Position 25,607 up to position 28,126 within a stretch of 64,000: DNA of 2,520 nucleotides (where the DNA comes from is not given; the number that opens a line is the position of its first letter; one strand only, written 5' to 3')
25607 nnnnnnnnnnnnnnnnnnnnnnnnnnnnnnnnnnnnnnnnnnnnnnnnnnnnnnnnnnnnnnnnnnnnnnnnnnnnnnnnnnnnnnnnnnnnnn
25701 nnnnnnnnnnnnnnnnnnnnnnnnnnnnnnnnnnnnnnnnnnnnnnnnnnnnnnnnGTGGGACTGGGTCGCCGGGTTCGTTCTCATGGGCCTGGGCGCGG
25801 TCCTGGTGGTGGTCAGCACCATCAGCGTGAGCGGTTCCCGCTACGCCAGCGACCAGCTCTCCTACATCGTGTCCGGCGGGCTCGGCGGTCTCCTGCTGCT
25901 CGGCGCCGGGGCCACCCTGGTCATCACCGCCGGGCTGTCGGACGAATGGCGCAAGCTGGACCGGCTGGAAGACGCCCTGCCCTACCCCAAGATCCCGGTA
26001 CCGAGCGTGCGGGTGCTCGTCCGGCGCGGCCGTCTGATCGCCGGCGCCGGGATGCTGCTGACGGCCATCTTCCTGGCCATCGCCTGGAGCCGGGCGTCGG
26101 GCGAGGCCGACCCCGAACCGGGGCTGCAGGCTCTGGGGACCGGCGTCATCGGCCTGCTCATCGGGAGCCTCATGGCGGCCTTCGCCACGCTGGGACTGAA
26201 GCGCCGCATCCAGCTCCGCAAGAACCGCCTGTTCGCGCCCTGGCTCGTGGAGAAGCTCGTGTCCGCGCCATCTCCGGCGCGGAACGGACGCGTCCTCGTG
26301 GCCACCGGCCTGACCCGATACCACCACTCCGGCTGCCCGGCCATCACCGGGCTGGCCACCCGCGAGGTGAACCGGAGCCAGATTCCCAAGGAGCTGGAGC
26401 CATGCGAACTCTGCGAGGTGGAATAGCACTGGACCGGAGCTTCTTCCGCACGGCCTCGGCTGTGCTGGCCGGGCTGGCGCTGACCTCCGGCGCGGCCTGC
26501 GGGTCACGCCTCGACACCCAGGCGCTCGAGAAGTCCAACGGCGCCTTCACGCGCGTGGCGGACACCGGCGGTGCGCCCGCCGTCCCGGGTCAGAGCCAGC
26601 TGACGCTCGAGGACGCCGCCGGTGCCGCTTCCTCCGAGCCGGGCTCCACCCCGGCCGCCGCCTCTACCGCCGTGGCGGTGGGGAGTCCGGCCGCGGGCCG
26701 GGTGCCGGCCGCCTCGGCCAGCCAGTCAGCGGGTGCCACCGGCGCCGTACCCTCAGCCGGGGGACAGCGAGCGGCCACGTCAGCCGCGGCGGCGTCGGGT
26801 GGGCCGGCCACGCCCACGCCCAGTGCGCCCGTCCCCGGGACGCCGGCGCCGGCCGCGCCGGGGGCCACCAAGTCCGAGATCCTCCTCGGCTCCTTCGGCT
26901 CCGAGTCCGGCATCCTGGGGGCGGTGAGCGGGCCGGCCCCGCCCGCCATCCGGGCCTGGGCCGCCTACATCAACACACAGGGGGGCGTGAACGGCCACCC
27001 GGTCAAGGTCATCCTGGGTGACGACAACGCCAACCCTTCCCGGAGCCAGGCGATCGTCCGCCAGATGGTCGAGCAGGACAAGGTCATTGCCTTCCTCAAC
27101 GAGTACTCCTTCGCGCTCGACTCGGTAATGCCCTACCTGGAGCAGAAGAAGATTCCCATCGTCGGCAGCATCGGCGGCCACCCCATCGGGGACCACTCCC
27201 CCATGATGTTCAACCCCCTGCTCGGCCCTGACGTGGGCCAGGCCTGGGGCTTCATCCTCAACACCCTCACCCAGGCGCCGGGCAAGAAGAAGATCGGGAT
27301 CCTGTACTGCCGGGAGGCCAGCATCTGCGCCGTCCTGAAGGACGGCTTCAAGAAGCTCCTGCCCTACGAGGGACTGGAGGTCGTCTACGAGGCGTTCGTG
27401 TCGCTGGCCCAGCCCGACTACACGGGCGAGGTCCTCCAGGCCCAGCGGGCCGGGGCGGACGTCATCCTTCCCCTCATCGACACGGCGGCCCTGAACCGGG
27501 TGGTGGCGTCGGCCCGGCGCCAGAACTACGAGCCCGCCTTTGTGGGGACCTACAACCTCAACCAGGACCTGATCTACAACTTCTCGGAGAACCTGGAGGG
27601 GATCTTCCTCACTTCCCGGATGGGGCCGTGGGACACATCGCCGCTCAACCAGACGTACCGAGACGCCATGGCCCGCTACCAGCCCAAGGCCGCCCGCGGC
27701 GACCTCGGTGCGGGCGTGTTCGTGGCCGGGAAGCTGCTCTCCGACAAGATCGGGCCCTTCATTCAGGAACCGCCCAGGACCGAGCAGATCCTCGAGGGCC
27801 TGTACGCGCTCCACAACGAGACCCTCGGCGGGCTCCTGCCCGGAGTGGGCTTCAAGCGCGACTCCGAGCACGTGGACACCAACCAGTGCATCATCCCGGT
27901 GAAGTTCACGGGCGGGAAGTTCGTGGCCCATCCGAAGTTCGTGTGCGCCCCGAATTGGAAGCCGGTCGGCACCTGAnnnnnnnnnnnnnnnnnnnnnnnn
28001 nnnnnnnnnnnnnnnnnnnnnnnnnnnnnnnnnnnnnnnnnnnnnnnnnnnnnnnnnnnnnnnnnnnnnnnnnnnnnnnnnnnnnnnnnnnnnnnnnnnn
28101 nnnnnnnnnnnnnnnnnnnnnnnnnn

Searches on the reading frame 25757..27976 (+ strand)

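Call 79: search_protein_families(library=pfam, proteins=[window:25757-27976:+], max_evalue=0.001)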
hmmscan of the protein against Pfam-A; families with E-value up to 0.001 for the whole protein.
window:25757-27976:+ (739 aa): 2 families
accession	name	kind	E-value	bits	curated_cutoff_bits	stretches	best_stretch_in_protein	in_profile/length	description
PF13458.12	Peripla_BP_6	-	1.9e-40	140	31.7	1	377-712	4-333/343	Periplasmic binding protein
PF13433.12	Peripla_BP_5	-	4.9e-05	23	27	1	380-464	6-91/363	Periplasmic binding protein domain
